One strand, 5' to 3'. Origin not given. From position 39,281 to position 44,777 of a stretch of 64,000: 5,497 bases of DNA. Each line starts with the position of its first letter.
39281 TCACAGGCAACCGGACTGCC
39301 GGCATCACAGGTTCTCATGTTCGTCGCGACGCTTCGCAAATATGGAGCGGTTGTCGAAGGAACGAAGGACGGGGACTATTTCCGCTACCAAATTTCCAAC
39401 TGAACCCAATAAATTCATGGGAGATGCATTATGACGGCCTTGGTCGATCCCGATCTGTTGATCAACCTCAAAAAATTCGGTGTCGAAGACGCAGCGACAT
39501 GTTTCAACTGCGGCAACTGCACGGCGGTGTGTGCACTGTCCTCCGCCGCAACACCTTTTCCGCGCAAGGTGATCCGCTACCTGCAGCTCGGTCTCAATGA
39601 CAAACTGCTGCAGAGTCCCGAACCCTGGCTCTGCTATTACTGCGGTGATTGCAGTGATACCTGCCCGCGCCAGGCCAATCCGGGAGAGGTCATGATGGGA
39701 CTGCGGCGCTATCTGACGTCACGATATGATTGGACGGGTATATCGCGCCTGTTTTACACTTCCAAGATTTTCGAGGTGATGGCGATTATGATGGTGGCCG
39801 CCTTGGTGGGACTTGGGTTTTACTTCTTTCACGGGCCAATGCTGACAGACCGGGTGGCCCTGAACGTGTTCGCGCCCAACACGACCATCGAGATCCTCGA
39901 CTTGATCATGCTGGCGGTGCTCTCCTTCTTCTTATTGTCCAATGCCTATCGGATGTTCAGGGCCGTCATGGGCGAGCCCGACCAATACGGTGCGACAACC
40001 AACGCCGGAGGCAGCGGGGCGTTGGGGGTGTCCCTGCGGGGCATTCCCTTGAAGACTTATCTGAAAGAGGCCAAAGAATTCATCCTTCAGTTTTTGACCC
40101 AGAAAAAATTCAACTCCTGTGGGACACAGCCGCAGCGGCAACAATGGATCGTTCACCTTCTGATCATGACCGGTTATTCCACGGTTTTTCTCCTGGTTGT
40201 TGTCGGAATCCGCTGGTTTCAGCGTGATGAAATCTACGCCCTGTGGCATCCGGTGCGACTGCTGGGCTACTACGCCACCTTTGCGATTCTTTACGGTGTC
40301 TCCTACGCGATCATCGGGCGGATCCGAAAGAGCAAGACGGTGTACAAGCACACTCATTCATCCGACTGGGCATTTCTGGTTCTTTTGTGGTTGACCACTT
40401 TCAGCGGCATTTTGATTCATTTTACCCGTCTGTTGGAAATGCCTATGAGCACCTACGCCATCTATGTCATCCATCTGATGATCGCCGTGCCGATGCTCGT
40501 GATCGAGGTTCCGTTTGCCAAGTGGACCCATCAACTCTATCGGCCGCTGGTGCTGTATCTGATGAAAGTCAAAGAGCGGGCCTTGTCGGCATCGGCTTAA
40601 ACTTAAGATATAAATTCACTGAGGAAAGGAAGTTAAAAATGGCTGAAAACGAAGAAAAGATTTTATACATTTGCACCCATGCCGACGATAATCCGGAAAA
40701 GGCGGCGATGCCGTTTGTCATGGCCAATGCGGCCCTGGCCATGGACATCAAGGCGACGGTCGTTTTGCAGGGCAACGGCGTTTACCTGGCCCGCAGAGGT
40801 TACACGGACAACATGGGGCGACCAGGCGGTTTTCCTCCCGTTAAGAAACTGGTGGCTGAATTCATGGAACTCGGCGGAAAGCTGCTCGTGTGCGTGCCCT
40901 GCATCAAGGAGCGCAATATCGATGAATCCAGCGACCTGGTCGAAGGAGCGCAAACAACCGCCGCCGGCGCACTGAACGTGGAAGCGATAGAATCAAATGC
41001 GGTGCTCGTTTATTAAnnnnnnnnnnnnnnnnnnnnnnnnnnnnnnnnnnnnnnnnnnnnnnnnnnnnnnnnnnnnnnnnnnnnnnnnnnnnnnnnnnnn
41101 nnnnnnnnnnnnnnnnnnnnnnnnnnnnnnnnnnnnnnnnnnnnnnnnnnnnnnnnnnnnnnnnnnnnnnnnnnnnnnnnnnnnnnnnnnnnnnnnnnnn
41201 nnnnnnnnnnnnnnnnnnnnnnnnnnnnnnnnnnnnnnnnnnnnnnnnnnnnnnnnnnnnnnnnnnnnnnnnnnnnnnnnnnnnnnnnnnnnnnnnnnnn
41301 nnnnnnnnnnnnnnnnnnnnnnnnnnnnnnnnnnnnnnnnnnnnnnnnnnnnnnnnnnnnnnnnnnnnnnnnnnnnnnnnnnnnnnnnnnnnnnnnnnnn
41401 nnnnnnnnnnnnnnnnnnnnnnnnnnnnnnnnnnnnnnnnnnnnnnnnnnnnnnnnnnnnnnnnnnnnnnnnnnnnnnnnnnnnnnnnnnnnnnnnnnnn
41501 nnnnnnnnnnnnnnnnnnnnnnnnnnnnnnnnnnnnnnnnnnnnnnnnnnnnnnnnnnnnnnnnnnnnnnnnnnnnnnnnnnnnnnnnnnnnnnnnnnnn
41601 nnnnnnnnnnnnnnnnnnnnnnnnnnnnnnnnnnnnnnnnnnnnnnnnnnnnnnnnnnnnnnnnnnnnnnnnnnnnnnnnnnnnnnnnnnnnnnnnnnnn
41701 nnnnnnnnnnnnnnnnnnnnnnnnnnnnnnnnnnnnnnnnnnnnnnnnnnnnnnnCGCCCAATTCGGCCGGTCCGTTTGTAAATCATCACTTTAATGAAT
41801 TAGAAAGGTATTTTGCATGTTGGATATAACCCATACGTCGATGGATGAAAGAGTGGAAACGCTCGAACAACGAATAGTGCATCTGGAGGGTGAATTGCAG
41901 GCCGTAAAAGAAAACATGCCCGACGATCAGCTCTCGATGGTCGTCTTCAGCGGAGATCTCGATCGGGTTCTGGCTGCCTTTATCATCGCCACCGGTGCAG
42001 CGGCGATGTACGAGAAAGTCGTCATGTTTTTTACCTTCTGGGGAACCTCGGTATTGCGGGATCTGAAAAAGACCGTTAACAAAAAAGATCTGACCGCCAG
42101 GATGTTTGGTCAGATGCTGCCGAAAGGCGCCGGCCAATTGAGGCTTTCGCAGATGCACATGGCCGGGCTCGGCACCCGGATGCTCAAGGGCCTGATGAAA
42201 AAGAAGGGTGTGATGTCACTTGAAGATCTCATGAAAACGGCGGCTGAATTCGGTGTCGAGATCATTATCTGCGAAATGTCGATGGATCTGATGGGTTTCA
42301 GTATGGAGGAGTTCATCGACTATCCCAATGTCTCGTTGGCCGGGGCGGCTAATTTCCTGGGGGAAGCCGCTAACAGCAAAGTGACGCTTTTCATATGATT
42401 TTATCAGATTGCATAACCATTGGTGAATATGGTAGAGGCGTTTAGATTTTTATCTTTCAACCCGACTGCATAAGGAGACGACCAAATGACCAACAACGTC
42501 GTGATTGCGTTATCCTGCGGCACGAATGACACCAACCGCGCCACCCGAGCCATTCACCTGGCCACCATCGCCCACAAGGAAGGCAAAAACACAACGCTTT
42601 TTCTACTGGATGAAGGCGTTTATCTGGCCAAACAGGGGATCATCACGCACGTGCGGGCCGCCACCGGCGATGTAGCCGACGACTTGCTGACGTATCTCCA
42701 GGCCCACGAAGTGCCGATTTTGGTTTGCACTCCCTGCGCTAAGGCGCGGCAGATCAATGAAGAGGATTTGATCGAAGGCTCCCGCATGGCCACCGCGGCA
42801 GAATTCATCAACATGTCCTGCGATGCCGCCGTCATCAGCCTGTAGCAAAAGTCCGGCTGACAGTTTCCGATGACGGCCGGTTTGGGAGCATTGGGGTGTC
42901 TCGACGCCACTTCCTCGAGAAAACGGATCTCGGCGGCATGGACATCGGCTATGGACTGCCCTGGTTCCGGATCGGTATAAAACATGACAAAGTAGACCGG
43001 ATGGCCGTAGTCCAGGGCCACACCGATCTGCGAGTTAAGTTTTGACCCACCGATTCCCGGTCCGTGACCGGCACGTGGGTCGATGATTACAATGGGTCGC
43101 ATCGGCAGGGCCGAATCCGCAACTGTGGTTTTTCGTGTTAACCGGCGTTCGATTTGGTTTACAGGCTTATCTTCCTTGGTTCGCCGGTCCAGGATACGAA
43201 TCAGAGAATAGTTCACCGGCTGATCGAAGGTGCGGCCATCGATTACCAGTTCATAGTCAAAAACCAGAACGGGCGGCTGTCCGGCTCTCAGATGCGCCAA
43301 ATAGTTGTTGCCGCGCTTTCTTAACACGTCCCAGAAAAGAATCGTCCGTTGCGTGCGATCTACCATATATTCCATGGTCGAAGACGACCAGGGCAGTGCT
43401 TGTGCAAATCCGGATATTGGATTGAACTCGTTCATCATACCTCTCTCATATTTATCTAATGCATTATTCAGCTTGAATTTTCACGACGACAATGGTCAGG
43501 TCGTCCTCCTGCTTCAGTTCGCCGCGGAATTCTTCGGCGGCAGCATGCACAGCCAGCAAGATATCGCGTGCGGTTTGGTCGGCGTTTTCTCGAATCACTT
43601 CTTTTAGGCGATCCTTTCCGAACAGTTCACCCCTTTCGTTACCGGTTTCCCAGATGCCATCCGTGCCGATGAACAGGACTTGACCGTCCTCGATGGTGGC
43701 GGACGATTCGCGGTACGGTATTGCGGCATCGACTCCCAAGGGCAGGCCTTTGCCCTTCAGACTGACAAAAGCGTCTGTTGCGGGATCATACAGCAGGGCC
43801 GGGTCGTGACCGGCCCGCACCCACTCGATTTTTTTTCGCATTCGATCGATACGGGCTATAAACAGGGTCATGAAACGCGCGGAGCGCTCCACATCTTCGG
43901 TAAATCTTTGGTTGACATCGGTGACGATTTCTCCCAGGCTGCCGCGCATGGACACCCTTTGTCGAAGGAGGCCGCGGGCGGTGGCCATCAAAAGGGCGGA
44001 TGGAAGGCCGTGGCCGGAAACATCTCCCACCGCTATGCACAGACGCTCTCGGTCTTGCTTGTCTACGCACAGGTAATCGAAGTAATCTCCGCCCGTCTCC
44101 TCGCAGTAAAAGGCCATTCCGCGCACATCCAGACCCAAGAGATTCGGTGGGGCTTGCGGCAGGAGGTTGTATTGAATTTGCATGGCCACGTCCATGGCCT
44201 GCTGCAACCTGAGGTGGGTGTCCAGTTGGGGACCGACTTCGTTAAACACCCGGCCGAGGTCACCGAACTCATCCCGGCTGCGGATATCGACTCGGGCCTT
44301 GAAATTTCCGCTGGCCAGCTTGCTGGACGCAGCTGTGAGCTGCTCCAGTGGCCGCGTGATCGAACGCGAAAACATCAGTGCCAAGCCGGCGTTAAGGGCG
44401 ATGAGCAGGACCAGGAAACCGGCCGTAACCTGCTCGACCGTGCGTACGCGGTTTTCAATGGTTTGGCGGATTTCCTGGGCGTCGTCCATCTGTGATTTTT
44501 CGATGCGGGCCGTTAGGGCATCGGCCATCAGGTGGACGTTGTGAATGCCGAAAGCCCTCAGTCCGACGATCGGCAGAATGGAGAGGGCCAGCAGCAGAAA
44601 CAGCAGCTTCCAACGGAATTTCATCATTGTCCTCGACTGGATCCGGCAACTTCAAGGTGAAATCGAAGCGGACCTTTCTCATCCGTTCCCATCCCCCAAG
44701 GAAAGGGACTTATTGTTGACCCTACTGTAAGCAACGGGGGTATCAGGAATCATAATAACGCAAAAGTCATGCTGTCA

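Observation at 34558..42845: Sigma-54-controlled 10-gene operon coupling a Qmo-like membrane redox complex to a TusA/DsrE persulfide relay: candidate undescribed sulfur-handling system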

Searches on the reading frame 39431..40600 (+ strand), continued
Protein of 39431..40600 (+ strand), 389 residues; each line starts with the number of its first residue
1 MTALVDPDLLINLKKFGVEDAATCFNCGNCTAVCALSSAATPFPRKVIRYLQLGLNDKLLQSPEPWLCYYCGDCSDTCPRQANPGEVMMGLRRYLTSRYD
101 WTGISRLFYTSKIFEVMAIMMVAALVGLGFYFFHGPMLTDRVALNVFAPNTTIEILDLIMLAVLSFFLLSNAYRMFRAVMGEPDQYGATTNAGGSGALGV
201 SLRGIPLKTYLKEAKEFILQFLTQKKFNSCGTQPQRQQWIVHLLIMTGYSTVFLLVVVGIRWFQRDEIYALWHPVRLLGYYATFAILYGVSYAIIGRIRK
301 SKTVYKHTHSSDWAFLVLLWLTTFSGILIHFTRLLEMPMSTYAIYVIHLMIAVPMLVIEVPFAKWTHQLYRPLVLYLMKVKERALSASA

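Call 67: list_cluster_members(proteins=[P0064, P0065, P0097, P0101, P0133, P0135, P0150, P0216, P0214, P0211])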
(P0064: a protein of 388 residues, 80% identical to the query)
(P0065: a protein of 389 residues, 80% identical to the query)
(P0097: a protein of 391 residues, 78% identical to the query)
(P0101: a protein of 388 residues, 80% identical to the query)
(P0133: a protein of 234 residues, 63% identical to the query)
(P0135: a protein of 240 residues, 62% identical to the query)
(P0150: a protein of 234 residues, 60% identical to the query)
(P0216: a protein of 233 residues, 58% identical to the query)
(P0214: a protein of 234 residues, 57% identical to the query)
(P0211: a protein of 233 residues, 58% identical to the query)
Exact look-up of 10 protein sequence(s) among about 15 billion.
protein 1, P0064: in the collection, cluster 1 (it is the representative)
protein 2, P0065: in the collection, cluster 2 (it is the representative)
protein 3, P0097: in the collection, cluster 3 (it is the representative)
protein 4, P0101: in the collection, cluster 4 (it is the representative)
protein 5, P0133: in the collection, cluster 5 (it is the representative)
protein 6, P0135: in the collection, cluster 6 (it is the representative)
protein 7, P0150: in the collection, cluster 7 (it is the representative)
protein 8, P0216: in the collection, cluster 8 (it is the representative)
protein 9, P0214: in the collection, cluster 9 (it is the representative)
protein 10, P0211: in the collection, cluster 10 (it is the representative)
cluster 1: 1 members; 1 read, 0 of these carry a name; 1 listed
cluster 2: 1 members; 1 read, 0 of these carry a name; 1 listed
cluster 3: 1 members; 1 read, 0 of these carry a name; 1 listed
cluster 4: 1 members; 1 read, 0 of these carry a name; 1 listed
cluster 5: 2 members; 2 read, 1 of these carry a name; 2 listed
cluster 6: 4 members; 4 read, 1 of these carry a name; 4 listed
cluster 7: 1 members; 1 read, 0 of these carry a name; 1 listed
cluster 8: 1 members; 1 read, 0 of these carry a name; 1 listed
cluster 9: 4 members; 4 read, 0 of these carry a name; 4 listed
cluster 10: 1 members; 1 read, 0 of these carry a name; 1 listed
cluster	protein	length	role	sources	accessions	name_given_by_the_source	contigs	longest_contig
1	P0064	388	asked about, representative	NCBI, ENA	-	-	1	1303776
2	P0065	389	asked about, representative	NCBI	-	-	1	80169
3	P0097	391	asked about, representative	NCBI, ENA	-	-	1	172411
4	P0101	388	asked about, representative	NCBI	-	-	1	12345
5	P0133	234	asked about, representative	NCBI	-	-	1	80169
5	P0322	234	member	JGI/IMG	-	hypothetical protein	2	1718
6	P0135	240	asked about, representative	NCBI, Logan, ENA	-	-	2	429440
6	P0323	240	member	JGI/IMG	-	hypothetical protein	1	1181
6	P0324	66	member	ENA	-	-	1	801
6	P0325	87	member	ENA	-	-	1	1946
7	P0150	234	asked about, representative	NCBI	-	-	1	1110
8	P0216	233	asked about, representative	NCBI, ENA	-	-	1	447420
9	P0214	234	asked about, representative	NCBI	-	-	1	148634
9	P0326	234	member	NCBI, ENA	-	-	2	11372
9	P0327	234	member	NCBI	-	-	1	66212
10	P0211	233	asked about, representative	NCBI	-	-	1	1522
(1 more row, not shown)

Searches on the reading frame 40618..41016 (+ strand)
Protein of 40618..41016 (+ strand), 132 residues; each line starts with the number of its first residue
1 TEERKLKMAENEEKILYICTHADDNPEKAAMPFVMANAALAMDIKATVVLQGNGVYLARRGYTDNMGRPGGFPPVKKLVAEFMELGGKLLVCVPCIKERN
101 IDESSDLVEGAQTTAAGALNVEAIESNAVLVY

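Call 3: search_protein_families(library=pfam, proteins=[window:40618-41016:+], max_evalue=0.01)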
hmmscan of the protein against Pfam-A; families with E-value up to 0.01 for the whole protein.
window:40618-41016:+ (132 aa): 2 families
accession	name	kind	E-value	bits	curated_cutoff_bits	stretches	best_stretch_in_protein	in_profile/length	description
PF02635.20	DsrE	-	7.1e-18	65.3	22.7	1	14-131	2-115/116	DsrE/DsrF-like family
PF13686.11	DrsE_2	-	0.0072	16.7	25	0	18-60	6-48/156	DsrE/DsrF/DrsH-like family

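Call 4: search_protein_families(library=ncbifam, proteins=[window:40618-41016:+], max_evalue=0.01)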
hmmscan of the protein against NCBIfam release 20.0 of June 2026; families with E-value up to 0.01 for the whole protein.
window:40618-41016:+ (132 aa): 0 families

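Call 35: search_solved_structures(query=window:40639-41016:+, max_evalue=0.01, show_alignments=2)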
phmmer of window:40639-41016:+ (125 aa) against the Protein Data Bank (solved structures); distinct sequences matched with E-value up to 0.01: 1.
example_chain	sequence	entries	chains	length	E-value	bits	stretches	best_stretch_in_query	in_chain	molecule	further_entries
3mc3_A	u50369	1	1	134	2.4e-07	33.9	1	3-120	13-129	DsrE/DsrF-like family protein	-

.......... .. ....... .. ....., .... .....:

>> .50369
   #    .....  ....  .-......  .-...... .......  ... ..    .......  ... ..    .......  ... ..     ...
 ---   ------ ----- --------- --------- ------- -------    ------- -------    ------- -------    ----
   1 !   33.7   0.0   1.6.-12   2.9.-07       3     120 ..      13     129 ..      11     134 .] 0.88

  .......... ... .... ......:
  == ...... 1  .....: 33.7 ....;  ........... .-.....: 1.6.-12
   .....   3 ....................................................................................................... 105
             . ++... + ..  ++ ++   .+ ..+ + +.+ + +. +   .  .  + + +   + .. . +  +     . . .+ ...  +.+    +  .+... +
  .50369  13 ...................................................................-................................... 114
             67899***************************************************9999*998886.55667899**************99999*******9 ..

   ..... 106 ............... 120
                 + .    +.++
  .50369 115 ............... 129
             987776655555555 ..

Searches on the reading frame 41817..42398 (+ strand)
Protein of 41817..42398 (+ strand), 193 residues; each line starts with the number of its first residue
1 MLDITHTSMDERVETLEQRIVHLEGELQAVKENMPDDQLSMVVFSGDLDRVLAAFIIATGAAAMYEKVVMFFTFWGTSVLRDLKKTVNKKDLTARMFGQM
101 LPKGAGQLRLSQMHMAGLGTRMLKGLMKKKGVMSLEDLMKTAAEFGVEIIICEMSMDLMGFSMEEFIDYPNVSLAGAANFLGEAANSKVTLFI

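Call 3: search_protein_families(library=pfam, proteins=[window:41817-42398:+], max_evalue=0.01)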
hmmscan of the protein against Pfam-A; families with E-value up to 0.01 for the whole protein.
window:41817-42398:+ (193 aa): 3 families
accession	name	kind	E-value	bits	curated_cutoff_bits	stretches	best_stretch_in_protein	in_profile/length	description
PF13686.11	DrsE_2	-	9.7e-50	169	25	1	37-192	3-156/156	DsrE/DsrF/DrsH-like family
PF02635.20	DsrE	-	2.7e-07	31.2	22.7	1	129-181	54-104/116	DsrE/DsrF-like family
PF23991.1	DUF7310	-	0.0021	18.9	40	1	7-31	33-57/83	Coiled-coil region of unknown function (DUF7310)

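Call 4: search_protein_families(library=ncbifam, proteins=[window:41817-42398:+], max_evalue=0.01)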
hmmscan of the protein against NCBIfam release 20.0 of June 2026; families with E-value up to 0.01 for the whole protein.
window:41817-42398:+ (193 aa): 1 family
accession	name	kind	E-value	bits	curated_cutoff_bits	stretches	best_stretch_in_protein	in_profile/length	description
NF047629.1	SulfCarrDsrE2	equivalog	1.5e-22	80.5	210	1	34-193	1-159/159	sulfur carrier protein DsrE2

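Call 37: search_solved_structures(query=window:41817-42398:+, max_evalue=0.01, show_alignments=1)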
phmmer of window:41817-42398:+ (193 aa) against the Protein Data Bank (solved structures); distinct sequences matched with E-value up to 0.01: 2.
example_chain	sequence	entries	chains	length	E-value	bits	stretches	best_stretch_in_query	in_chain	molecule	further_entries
3pnx_A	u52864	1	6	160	1.1e-26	96.9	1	34-193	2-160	Putative sulfurtransferase dsrE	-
2qs7_A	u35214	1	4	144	2e-11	47.3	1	37-193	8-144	Uncharacterized protein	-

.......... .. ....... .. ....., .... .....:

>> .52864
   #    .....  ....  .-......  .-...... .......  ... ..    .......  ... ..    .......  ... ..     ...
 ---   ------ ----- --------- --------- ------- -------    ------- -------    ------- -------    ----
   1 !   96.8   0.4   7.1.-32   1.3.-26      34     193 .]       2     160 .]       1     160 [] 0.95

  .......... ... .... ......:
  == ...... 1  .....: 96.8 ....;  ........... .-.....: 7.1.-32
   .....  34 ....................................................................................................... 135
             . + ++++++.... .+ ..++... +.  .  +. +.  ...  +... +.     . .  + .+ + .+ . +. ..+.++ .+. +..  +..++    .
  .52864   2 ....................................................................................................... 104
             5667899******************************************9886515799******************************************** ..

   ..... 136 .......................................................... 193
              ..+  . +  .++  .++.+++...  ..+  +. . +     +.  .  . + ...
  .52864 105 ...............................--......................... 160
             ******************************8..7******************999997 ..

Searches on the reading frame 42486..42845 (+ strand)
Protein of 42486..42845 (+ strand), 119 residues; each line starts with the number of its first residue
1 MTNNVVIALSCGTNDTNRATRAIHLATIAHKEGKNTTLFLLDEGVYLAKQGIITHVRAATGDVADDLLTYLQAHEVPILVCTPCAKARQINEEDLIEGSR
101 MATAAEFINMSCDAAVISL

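Call 3: search_protein_families(library=pfam, proteins=[window:42486-42845:+], max_evalue=0.01)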
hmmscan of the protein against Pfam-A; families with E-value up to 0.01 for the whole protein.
window:42486-42845:+ (119 aa): 2 families
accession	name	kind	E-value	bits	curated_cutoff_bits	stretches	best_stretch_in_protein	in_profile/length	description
PF02635.20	DsrE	-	2.4e-14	53.9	22.7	1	5-113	3-109/116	DsrE/DsrF-like family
PF13686.11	DrsE_2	-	0.00047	20.6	25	0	65-115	102-152/156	DsrE/DsrF/DrsH-like family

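Call 4: search_protein_families(library=ncbifam, proteins=[window:42486-42845:+], max_evalue=0.01)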
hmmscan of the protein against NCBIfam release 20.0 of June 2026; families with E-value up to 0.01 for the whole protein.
window:42486-42845:+ (119 aa): 2 families
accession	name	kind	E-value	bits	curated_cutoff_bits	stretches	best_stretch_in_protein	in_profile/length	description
TIGR03012.1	sulf_tusD_dsrE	equivalog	0.0004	20.3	89.25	1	5-95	2-91/127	sulfurtransferase complex subunit TusD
NF001237.0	PRK00207.1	equivalog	0.0025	17.7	92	1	7-96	5-93/128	sulfurtransferase complex subunit TusD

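Call 36: search_solved_structures(query=window:42486-42845:+, max_evalue=0.01, show_alignments=2)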
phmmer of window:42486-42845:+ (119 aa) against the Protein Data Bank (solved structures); distinct sequences matched with E-value up to 0.01: 1.
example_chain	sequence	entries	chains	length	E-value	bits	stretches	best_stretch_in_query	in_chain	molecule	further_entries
1jx7_A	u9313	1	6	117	0.0033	20.7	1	24-113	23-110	HYPOTHETICAL PROTEIN YCHN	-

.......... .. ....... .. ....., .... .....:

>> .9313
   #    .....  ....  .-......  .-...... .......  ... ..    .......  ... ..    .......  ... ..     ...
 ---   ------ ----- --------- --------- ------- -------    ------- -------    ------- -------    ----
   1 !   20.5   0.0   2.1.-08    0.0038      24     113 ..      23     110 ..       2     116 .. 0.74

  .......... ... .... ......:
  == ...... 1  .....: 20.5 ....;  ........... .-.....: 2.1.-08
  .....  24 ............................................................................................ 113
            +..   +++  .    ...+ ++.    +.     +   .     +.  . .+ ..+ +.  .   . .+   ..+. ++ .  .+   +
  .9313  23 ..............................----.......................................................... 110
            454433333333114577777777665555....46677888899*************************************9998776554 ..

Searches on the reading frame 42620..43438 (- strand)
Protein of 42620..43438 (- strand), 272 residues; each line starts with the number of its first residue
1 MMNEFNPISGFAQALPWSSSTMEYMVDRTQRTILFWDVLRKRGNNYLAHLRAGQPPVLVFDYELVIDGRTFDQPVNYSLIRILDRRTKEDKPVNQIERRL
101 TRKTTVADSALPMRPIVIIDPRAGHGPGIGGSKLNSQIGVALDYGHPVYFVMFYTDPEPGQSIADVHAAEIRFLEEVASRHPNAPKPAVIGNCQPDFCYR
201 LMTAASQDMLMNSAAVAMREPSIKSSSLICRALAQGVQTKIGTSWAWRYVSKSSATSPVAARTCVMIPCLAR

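Call 63: search_protein_families(library=pfam, proteins=[window:42620-43438:-], max_evalue=0.0001)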
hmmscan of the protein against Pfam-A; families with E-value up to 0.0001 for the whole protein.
window:42620-43438:- (272 aa): 1 family
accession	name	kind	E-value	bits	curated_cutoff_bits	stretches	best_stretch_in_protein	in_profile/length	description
PF11339.14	DUF3141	-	1.6e-63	215.7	29.7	1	27-208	1-163/582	Protein of unknown function (DUF3141)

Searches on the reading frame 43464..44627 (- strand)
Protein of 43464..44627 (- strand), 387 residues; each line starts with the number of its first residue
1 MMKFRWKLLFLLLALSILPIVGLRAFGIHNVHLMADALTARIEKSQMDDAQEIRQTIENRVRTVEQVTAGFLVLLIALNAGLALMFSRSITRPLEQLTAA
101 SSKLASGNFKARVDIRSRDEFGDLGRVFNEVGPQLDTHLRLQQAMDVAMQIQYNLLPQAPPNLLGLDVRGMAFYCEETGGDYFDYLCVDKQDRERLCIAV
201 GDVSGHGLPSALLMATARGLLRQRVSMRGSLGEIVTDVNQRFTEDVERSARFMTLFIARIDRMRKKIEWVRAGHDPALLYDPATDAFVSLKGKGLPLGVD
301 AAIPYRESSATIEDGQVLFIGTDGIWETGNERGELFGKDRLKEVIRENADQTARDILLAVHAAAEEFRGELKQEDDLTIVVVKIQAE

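Call 40: search_protein_families(library=pfam, proteins=[window:43464-44627:-], max_evalue=0.001)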
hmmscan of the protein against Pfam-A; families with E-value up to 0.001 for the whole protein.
window:43464-44627:- (387 aa): 2 families
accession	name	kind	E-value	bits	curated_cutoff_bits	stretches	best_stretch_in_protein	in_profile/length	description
PF07228.17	SpoIIE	-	8e-47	160.1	25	1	193-384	2-191/192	Stage II sporulation protein E (SpoIIE)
PF00672.30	HAMP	-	1.1e-14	54.9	25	1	86-130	2-46/53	HAMP domain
